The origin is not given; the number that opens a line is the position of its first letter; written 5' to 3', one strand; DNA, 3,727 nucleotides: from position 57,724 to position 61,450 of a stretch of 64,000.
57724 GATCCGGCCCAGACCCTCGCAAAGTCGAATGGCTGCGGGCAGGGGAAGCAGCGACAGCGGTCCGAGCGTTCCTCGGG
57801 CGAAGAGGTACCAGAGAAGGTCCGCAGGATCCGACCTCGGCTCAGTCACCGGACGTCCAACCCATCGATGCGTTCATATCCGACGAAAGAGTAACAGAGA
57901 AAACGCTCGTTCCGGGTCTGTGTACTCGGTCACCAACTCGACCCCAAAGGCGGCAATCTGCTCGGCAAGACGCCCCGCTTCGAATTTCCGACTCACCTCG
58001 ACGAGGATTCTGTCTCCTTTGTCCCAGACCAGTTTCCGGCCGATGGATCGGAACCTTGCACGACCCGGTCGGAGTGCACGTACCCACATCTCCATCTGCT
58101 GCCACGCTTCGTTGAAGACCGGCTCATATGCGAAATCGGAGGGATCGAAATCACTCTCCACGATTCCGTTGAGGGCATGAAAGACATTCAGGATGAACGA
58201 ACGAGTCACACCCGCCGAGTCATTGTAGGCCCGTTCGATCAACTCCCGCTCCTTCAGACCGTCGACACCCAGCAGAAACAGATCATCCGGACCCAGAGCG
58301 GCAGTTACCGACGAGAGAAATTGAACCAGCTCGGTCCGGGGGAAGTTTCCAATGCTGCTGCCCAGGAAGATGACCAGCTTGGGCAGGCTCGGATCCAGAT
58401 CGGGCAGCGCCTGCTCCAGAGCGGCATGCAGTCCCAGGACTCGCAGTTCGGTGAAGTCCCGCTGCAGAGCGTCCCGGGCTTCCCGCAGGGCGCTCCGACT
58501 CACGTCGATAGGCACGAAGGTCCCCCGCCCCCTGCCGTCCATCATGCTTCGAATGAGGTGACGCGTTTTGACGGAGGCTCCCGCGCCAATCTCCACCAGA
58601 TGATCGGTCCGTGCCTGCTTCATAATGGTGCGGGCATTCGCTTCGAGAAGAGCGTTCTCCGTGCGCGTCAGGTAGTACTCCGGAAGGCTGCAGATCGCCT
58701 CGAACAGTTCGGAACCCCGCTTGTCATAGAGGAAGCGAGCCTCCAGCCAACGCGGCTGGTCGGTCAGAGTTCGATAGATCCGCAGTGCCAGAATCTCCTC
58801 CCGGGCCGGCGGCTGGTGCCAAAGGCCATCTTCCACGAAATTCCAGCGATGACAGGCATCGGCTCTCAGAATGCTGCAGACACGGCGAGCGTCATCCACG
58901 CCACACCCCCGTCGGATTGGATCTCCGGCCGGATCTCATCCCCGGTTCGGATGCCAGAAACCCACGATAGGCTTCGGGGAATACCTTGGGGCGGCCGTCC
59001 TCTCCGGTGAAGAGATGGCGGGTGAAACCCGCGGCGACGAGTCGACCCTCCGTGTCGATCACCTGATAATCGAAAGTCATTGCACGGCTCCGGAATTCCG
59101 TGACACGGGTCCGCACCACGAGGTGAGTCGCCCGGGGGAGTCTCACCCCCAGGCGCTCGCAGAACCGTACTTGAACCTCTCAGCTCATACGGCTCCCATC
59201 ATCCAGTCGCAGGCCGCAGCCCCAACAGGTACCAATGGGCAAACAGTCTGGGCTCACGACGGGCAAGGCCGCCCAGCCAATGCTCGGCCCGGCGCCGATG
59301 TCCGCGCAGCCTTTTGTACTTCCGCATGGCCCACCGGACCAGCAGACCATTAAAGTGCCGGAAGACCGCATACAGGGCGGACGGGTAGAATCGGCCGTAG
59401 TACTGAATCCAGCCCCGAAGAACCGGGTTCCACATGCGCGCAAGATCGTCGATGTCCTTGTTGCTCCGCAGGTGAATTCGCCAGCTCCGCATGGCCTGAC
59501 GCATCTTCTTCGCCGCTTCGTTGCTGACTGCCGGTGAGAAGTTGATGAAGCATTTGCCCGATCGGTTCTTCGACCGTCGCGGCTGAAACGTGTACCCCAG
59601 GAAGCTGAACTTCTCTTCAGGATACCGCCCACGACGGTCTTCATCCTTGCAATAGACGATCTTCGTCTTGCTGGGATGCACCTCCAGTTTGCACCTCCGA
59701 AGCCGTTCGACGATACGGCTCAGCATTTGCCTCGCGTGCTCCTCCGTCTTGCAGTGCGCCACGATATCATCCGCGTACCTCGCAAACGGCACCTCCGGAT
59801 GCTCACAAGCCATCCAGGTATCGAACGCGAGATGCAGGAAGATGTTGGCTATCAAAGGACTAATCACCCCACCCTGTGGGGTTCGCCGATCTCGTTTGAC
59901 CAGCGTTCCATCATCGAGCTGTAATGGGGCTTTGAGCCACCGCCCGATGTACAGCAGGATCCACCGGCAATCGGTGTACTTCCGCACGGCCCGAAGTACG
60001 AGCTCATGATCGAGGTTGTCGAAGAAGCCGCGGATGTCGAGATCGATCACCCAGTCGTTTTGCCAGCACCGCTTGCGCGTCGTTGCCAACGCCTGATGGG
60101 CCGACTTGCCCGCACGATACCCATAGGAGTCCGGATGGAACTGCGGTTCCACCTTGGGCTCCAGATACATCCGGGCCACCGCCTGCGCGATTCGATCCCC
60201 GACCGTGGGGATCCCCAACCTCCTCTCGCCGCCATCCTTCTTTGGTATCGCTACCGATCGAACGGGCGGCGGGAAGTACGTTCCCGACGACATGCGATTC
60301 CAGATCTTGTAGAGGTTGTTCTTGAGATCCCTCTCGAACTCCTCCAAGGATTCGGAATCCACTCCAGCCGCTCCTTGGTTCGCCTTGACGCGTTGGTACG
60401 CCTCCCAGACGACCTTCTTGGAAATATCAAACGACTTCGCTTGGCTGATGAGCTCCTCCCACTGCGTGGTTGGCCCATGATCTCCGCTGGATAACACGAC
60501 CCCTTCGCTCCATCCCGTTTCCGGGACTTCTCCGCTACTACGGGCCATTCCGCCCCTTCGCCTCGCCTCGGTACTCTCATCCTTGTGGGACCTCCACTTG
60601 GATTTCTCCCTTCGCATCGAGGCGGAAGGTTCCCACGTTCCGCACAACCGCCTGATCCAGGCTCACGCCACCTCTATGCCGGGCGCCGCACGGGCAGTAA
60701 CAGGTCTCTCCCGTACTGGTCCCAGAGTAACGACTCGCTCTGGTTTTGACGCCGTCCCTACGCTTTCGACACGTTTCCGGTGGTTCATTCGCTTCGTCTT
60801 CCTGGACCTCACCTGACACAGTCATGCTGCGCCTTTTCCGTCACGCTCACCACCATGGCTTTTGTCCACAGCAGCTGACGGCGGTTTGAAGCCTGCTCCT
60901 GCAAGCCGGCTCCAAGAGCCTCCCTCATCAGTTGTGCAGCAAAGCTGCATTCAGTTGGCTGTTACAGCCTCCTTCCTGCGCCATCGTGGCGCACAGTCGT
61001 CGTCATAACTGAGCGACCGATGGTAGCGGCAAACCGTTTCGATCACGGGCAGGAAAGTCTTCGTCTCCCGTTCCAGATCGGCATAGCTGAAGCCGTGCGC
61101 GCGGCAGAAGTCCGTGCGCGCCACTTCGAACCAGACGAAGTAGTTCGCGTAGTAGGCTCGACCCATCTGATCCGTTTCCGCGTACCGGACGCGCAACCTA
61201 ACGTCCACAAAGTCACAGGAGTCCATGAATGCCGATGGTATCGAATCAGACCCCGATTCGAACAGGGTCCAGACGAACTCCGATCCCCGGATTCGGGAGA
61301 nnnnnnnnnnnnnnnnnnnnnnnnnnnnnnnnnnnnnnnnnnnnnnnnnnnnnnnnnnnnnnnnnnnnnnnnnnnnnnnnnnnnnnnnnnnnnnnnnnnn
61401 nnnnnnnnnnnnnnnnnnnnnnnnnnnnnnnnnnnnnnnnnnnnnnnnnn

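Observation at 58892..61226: Group II intron inserted in-frame, in sense orientation, inside a thioesterase coding sequence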

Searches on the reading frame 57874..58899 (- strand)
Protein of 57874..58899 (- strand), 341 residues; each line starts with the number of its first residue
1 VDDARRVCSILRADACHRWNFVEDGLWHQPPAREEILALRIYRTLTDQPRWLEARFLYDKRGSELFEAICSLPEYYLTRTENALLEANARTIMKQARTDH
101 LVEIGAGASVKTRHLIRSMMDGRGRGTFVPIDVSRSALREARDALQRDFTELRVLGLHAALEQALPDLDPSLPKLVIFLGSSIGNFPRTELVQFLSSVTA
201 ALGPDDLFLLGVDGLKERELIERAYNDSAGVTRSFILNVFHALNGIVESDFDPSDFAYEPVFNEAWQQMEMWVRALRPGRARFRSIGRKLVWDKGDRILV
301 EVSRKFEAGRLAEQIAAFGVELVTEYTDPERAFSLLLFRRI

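Call 54: list_cluster_members(proteins=[P0121, window:60954-61226:-, window:60954-61379:-, window:58895-59146:-, P0122, window:57874-58899:-])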
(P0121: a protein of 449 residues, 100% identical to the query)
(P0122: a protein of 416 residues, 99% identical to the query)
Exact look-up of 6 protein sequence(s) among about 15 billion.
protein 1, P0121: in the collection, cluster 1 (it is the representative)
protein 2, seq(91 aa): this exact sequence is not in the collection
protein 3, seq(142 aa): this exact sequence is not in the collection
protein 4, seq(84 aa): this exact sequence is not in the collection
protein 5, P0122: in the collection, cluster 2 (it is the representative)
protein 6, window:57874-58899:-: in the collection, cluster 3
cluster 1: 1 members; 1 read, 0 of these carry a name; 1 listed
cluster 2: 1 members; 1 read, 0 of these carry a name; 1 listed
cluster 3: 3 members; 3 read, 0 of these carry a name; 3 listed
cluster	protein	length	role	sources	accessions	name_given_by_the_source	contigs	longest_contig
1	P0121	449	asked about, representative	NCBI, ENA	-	-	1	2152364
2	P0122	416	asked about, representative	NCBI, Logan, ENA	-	-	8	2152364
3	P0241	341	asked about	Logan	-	-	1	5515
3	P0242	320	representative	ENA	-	-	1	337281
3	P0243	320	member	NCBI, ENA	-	-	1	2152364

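Call 55: find_encoding_contigs(protein=window:57874-58899:-, flank=6000, max_places=5)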
Protein window:57874-58899:- (341 aa): 2 contigs read that carry it; 2 places shown.
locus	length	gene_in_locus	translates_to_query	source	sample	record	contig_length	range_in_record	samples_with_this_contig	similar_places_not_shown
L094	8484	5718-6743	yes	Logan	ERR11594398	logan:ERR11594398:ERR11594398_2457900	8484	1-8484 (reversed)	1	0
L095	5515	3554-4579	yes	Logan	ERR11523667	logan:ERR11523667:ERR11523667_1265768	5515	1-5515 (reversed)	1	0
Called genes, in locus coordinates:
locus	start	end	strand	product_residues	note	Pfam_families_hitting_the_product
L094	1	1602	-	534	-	?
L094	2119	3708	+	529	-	PF00989:PAS, PF08448:PAS_4 (weak), PF13426:PAS_9, PF00672:HAMP (faint), PF18947:HAMP_2, PF00015:MCPsignal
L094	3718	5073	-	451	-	PF02310:B12-binding (weak), PF04055:Radical_SAM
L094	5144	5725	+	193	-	PF13279:4HBT_2, PF03061:4HBT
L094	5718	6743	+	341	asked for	PF10017:Methyltransf_33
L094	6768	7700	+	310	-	PF03279:Lip_A_acyltrans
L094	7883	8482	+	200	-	?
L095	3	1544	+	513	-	?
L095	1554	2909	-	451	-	PF02310:B12-binding (weak), PF04055:Radical_SAM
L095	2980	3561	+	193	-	PF13279:4HBT_2, PF03061:4HBT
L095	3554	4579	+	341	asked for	PF10017:Methyltransf_33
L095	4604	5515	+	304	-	?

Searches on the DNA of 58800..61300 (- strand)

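Call 6: search_rna_families(source=window, start=58800, end=61300, threshold=evalue, max_evalue=1, show_alignments=4)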
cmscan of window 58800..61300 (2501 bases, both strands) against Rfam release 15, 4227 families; matches with E-value up to 1: 5.
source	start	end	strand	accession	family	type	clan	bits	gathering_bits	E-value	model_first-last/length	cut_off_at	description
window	60811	60926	-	RF01999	group-II-D1D4-2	Intron;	CL00102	103.5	36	1.3e-21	1-118/118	no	Group II catalytic intron D1-D4-2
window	59122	59197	-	RF00029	Intron_gpII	Intron;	-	56.4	40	8e-10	1-77/77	no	Group II catalytic intron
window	59159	59197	-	RF04357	Plastid-ndhA-ndhB-2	Intron;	CL00155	36.9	53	5.3e-06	1-41/41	no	Plastid-ndhA-ndhB-2 group II-D5 intron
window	60890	60972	-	RF01529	CC3552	Gene; sRNA;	-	22.8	50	0.69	1-106/106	no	Cauldobacter sRNA CC3552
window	59040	59076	+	RF01371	CRISPR-DR58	Gene; CRISPR;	-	21.8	38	0.42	1-37/37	no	CRISPR RNA direct repeat element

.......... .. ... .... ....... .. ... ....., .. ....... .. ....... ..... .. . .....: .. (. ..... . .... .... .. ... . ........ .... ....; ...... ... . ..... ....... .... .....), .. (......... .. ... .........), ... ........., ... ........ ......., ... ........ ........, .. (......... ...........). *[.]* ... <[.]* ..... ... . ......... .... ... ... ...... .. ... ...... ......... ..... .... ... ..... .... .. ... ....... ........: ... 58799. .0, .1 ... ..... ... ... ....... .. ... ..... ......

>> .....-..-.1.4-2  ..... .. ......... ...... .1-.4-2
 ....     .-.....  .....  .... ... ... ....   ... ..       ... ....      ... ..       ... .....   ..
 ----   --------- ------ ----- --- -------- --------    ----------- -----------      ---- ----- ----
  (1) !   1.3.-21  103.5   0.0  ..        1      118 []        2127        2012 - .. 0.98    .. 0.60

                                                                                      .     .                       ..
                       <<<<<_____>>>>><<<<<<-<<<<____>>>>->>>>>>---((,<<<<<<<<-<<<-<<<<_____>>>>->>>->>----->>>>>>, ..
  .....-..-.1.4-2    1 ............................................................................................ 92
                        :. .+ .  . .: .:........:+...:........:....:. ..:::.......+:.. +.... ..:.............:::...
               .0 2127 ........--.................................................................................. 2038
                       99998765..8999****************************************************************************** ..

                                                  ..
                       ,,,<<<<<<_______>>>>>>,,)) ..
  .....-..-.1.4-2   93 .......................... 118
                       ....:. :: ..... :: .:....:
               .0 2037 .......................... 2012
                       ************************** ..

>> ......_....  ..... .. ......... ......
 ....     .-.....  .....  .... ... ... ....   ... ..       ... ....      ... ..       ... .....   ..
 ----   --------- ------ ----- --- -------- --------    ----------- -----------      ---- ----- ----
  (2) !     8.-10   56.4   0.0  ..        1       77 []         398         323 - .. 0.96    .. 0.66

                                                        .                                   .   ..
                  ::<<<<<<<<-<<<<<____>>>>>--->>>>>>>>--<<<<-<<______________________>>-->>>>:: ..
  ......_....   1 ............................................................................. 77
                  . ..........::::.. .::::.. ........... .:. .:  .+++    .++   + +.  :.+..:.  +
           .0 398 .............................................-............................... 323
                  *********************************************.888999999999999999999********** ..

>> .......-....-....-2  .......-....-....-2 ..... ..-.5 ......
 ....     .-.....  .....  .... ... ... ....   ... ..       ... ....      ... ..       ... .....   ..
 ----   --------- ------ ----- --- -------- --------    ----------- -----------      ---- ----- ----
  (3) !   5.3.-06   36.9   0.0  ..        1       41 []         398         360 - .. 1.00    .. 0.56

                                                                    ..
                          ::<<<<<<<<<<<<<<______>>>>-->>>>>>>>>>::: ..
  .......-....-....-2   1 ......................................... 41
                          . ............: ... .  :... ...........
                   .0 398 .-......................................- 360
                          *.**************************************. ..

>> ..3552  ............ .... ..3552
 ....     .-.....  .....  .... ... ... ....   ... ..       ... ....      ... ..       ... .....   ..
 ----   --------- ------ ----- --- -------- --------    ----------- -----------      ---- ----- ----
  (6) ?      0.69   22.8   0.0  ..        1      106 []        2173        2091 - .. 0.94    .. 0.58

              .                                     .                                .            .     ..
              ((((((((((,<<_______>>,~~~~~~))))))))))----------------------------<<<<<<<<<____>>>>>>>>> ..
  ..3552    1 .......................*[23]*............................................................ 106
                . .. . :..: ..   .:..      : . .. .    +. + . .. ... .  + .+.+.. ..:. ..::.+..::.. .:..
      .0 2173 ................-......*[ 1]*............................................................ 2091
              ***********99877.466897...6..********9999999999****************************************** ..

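Call 16: search_dna_similar(query=window:59122-60994:-, collection=plasmids, mode=distant, max_rows=15)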
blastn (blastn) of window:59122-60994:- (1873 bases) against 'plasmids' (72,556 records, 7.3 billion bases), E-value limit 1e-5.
Records with a match: 594; places in all: 1184; records where one place covers at least 80% of the query: 31.
Best place of each record, by identity: 80-90% 22; 60-80% 572.
By first word of the organism name: Shigella 120; Sinorhizobium 82; Rhizobium 78; Bradyrhizobium 30; Acinetobacter 29; Salmonella 27; Streptomyces 26; Escherichia 26; Pseudomonas 21; Paraburkholderia 9; and 58 more.
By predicted mobility (MOB-suite, as given by PLSDB): conjugative 269; mobilizable 180; non-mobilizable 145.
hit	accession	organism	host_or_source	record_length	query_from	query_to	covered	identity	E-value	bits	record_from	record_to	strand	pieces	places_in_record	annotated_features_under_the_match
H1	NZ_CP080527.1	Mesorhizobium sp. AR07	Oxytropis sp.,Cell culture,root nodule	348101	1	1870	100%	68.0%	7e-177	628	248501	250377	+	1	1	ltrA: group II intron reverse transcriptase/maturase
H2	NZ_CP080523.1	Mesorhizobium sp. AR10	Astragalus sp.,Cell culture,root nodule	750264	1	1870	100%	68.0%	7e-177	628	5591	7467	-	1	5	ltrA: group II intron reverse transcriptase/maturase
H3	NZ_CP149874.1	Rhizobium sp. T1473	-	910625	1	1870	100%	68.0%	3e-174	620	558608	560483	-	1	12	ltrA: group II intron reverse transcriptase/maturase | group II intron maturase-specific domain-containing protein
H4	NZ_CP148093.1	Rhizobium sp. T1470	Medicago sativa,cell culture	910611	1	1870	100%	68.0%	3e-174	620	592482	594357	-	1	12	ltrA: group II intron reverse transcriptase/maturase | group II intron maturase-specific domain-containing protein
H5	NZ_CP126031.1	Bradyrhizobium elkanii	Glycine max,soybean,root nodule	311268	1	1870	100%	67.8%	1e-154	554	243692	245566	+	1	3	ltrA: group II intron reverse transcriptase/maturase (x2) | group II intron maturase-specific domain-containing protein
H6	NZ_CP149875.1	Rhizobium sp. T1473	Medicago sativa,Cell Culture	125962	1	1839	98%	67.7%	7e-164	586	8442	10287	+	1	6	ltrA: group II intron reverse transcriptase/maturase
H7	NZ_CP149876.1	Rhizobium sp. T1473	Medicago sativa,Cell Culture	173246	1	1839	98%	67.7%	7e-164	586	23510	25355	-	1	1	ltrA: group II intron reverse transcriptase/maturase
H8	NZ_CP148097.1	Rhizobium sp. T1470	Medicago sativa,cell culture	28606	1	1839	98%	67.7%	7e-164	586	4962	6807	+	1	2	ltrA: group II intron reverse transcriptase/maturase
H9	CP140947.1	Sinorhizobium meliloti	Medicago lupulina,whole organism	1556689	56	1873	97%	68.1%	7e-164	586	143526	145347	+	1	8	ltrA: group II intron reverse transcriptase/maturase | reverse transcriptase domain-containing protein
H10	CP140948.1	Sinorhizobium meliloti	Medicago lupulina,whole organism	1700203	56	1873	97%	68.1%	7e-164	586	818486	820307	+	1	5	ltrA: group II intron reverse transcriptase/maturase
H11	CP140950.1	Sinorhizobium meliloti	Medicago lupulina,whole organism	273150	56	1873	97%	68.1%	7e-164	586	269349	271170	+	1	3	ltrA: group II intron reverse transcriptase/maturase | reverse transcriptase domain-containing protein | group II intron maturase-specific domain-containing protein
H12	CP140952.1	Sinorhizobium meliloti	Medicago lupulina,whole organism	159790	56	1873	97%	68.1%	7e-164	586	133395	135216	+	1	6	ltrA: group II intron reverse transcriptase/maturase | reverse transcriptase domain-containing protein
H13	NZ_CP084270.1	Caballeronia sp. Lep1P3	Leptoglossus zonatus,Cell culture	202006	66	1871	96%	66.8%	4e-123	450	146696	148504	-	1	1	ltrA: group II intron reverse transcriptase/maturase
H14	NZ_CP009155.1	Burkholderia pseudomallei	environmental sample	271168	66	1870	96%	66.3%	2e-120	442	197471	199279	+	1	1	ltrA: group II intron reverse transcriptase/maturase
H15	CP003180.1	Sulfobacillus acidophilus DSM 10332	coal spoil heap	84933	66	1870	96%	66.0%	4e-110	407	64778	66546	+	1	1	RNA-directed DNA polymerase (Reverse transcriptase) | hypothetical protein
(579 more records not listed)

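Call 24: get_annotated_region(hit=H9, flank=1500)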
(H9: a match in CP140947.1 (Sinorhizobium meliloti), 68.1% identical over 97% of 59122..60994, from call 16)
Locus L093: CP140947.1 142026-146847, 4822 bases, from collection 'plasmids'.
description: Sinorhizobium meliloti strain ml59 plasmid pSymA, complete sequence
organism: Sinorhizobium meliloti (NCBI taxid 382)
taxonomy: Bacteria; Pseudomonadota; Alphaproteobacteria; Hyphomicrobiales; Rhizobiaceae; Sinorhizobium; Sinorhizobium meliloti
host: -; source: Medicago lupulina,whole organism; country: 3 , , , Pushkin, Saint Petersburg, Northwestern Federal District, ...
typing (MOB-suite, as given by PLSDB): conjugative; relaxase MOBQ; mating-pair formation MPF_T
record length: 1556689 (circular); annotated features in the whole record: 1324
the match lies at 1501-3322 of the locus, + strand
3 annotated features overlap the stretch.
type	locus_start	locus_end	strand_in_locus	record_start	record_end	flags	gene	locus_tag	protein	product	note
CDS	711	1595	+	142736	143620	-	-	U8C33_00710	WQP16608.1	reverse transcriptase domain-containing protein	-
CDS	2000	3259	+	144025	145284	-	ltrA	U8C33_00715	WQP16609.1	group II intron reverse transcriptase/maturase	-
CDS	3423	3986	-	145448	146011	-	-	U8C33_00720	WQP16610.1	UPF0149 family protein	-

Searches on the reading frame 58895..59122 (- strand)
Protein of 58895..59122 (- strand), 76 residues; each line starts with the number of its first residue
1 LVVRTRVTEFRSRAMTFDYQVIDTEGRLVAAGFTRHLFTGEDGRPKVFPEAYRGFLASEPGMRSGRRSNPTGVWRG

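Call 7: search_protein_families(library=pfam, proteins=[window:58895-59122:-], max_evalue=0.01)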
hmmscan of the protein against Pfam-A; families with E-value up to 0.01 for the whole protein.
seq(76 aa): 1 family
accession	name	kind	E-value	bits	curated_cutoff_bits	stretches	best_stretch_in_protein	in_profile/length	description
PF13279.12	4HBT_2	-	0.00066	20.6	25.5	1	3-51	67-117/122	Thioesterase-like superfamily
